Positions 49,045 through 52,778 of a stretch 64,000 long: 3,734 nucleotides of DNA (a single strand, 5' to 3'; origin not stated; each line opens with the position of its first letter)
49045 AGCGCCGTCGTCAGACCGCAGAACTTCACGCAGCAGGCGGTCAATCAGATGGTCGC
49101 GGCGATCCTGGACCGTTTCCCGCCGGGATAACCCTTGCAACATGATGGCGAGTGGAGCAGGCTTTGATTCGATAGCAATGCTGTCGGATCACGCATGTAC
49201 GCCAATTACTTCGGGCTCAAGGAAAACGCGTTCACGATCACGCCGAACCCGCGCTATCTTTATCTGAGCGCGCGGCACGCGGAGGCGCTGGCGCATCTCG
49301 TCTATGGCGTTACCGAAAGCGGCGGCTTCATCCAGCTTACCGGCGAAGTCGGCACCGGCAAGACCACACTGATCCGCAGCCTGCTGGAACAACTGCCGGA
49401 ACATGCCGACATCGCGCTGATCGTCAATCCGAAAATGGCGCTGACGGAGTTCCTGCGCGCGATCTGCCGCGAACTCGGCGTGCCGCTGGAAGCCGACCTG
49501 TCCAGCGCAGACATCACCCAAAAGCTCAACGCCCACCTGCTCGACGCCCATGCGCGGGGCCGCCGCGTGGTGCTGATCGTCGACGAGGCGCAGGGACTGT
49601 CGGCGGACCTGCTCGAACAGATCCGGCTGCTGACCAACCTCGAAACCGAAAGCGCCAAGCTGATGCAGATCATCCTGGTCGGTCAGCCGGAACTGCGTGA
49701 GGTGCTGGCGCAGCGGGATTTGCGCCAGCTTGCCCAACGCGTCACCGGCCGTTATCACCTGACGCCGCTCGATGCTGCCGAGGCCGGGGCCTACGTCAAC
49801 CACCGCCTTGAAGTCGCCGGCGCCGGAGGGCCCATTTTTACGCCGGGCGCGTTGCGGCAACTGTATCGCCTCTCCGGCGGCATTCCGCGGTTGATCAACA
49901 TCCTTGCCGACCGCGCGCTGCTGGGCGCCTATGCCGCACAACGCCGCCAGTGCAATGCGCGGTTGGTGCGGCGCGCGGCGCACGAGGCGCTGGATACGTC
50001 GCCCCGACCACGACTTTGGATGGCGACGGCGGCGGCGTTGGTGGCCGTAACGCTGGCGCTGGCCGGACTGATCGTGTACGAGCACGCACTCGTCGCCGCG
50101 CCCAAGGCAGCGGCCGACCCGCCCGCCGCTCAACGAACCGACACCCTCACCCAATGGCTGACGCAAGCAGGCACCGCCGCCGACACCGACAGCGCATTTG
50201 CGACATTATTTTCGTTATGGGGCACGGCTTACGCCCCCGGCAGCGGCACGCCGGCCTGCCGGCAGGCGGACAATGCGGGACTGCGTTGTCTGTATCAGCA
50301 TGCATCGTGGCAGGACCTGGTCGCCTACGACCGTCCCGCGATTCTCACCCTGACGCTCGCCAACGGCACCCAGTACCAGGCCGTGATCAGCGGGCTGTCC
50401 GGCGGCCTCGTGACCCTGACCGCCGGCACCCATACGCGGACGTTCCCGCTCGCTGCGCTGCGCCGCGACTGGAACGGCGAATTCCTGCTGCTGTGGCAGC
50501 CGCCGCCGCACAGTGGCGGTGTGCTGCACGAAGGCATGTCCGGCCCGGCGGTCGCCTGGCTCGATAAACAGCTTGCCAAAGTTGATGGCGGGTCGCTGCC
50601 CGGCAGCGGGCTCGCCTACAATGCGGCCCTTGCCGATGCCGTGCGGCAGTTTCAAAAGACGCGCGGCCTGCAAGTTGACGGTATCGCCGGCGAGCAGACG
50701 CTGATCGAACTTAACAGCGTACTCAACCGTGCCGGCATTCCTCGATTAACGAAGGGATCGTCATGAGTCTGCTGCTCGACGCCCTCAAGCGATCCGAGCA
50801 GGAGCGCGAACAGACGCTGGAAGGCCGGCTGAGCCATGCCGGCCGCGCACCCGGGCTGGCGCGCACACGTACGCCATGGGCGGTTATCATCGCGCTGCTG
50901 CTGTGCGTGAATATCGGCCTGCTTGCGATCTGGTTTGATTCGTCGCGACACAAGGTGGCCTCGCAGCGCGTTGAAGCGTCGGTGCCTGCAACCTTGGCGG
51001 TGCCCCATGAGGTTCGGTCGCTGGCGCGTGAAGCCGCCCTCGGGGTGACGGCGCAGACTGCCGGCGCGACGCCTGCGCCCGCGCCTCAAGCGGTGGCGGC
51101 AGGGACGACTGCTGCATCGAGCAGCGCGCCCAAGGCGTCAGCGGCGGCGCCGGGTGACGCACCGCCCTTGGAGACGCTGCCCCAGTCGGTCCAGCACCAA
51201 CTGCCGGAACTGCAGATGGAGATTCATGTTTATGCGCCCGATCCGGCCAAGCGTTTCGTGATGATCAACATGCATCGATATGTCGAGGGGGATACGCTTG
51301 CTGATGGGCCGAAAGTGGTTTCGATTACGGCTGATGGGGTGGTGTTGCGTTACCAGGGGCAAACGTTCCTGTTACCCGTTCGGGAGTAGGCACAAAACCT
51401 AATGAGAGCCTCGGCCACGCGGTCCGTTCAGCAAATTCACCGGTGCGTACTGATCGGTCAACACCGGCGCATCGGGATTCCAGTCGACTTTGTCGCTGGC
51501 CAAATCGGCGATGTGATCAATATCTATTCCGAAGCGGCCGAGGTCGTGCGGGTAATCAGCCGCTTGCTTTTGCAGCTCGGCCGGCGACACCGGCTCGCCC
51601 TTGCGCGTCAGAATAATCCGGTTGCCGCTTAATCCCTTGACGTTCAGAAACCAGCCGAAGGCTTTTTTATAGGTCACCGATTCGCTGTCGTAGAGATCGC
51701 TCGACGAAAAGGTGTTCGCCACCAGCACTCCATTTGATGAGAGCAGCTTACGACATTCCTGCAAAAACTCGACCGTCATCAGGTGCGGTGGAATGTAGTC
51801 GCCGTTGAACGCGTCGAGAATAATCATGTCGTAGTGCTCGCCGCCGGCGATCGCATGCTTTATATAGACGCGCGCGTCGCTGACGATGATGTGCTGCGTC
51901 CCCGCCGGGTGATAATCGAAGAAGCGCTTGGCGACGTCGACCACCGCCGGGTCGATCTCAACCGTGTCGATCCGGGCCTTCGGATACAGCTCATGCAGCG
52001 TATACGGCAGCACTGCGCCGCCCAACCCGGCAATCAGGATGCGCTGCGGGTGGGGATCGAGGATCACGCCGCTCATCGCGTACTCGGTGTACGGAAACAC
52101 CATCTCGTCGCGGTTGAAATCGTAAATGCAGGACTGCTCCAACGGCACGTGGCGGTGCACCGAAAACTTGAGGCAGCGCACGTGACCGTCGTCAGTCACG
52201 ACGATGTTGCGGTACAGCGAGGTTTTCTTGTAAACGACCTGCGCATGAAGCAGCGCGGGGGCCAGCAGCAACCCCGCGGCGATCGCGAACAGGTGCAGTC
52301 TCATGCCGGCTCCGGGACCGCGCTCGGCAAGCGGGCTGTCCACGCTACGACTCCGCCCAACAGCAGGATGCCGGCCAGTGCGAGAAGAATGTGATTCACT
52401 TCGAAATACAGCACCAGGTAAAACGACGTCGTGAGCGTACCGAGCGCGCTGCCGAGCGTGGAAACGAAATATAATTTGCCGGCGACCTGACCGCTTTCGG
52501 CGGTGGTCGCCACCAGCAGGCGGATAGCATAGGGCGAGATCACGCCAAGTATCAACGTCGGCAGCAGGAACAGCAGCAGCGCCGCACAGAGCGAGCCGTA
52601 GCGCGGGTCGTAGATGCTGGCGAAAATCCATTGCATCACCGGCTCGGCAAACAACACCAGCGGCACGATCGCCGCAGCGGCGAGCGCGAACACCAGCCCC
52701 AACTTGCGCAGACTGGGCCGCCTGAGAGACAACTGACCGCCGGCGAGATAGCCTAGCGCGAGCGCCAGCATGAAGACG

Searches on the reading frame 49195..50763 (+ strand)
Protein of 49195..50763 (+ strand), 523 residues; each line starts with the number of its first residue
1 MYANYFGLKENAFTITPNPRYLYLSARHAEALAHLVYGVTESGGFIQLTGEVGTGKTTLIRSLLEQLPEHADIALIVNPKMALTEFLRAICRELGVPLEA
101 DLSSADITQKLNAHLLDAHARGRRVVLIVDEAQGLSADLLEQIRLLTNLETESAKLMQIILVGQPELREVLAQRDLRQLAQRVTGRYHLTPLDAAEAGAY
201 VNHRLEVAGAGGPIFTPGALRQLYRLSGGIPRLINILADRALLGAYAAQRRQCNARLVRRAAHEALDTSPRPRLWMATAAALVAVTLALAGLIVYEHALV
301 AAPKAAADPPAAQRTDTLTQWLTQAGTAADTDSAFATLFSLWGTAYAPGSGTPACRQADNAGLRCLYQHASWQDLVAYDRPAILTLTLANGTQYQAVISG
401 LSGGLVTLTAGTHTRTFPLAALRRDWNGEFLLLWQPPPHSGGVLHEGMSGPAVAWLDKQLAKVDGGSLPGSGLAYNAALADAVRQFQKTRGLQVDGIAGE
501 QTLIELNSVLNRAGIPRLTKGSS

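Call 71: search_protein_families(library=pfam, proteins=[window:49195-50763:+], max_evalue=0.00001)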
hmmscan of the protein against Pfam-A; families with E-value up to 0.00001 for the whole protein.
window:49195-50763:+ (523 aa): 5 families
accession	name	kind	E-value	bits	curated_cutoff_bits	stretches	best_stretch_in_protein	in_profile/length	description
PF13401.12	AAA_22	-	2.7e-31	109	27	1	42-171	4-130/130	AAA domain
PF13191.12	AAA_16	-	1.7e-10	42.1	32.6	1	26-153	6-162/167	AAA ATPase domain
PF01471.23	PG_binding_1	-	2.8e-10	40.6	23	1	449-503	1-54/57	Putative peptidoglycan binding domain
PF13604.12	AAA_30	-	1.3e-06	28.7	27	1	38-190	12-151/191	AAA domain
PF02492.25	cobW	-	5.4e-06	26.5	20.7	0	47-78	4-35/180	CobW/HypB/UreG, nucleotide-binding domain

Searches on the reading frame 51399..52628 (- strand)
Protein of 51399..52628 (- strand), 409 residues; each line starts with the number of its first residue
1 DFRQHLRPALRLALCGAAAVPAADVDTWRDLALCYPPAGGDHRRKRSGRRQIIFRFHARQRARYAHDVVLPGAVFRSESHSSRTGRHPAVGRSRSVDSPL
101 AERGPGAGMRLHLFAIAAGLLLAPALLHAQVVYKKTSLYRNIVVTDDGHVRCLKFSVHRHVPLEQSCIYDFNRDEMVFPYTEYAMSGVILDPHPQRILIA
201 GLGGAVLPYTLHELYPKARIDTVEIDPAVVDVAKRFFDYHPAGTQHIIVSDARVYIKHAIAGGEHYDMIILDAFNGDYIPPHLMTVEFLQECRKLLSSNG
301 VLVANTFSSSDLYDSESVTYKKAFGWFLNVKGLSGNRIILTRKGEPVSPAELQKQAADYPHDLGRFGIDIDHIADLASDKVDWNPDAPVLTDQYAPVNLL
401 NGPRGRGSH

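Call 71: search_protein_families(library=pfam, proteins=[window:51399-52628:-], max_evalue=0.00001)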
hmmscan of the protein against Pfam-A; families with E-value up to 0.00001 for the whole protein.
window:51399-52628:- (409 aa): 1 family
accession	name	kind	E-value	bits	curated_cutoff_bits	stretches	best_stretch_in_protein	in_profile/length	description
PF01564.23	Spermine_synth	-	7.2e-09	35.9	22.9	1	186-309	11-133/186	Spermine/spermidine synthase domain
